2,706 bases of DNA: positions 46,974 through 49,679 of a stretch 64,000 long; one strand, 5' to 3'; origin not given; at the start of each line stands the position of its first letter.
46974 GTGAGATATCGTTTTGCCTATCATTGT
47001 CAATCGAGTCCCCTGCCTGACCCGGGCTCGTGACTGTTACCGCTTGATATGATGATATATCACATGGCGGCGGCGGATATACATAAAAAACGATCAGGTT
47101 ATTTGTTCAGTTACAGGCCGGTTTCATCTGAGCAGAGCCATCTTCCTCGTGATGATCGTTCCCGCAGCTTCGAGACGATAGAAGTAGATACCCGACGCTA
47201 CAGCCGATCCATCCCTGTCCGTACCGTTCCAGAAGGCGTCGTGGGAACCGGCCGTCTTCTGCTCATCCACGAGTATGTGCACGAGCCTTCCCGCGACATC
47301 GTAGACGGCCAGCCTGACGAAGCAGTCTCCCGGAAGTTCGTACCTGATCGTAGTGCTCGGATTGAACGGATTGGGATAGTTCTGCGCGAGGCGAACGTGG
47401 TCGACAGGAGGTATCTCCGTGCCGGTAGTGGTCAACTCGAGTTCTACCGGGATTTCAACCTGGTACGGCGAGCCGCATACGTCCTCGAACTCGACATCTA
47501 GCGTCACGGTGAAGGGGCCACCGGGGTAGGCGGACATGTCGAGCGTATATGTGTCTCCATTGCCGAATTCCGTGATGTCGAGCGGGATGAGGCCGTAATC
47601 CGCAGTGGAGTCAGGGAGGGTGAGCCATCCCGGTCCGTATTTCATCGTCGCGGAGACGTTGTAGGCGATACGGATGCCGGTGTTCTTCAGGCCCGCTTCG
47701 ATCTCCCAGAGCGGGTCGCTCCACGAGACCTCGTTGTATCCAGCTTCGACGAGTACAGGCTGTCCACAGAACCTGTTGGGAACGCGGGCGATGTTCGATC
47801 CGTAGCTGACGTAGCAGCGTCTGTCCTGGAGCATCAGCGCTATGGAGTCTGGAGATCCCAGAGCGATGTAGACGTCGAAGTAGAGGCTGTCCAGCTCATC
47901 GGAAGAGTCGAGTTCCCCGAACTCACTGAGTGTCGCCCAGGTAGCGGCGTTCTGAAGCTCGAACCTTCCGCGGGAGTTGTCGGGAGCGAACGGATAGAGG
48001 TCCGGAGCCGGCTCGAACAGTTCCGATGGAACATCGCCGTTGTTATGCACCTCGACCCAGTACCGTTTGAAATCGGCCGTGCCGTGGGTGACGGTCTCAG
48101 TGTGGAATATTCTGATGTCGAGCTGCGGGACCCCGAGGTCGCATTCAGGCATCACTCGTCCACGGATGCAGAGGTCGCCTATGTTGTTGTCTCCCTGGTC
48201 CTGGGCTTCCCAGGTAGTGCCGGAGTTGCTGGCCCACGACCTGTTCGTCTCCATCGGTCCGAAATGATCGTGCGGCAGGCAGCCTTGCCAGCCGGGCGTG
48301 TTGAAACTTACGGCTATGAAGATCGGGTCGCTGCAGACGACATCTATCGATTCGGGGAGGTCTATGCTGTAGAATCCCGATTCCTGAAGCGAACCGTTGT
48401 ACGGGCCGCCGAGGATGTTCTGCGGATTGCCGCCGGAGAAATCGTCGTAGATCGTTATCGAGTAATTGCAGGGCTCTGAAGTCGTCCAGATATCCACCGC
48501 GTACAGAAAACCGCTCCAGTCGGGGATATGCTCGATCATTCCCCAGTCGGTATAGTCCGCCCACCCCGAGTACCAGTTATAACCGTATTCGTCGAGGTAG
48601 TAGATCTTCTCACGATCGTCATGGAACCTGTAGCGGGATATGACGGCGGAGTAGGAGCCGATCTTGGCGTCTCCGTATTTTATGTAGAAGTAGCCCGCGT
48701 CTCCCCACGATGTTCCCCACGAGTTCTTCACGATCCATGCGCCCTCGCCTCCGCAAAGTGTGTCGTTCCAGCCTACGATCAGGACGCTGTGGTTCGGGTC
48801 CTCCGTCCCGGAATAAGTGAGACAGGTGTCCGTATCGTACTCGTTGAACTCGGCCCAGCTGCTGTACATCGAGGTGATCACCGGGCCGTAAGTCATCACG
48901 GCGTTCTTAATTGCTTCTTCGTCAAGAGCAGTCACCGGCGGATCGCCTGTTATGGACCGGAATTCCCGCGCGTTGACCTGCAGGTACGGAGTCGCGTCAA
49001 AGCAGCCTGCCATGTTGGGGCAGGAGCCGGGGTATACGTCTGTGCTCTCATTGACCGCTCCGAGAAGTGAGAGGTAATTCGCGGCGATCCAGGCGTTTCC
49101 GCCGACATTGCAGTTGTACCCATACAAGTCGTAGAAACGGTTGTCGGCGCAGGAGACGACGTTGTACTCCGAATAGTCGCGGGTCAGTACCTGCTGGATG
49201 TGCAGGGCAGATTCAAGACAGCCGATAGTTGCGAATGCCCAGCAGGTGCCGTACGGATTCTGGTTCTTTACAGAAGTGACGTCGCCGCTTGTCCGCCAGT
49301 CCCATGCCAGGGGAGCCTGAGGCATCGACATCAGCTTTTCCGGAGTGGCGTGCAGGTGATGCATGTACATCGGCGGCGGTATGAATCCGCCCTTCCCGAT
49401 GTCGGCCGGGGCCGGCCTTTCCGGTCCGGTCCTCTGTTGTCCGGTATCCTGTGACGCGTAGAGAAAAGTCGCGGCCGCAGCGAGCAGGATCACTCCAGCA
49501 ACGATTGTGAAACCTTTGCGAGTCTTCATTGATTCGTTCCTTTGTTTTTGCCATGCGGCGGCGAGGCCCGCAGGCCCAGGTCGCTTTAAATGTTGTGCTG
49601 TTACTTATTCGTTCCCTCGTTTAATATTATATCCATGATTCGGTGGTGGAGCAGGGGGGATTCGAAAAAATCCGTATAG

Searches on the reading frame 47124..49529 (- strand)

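Call 81: search_protein_families(library=pfam, proteins=[window:47124-49529:-], max_evalue=0.00001)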
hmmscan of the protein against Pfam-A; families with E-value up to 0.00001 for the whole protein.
window:47124-49529:- (801 aa): 3 families
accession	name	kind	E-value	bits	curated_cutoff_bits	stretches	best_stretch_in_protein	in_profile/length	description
PF00112.29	Peptidase_C1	-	2.1e-36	126.5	20.7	1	73-289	2-209/220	Papain family cysteine protease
PF18560.7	Lectin_like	-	1.3e-08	35.6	27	1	309-445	1-144/156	Lectin like domain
PF13860.13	FlgD_ig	-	4.5e-08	33.4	27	1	728-789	14-76/79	FlgD Ig-like domain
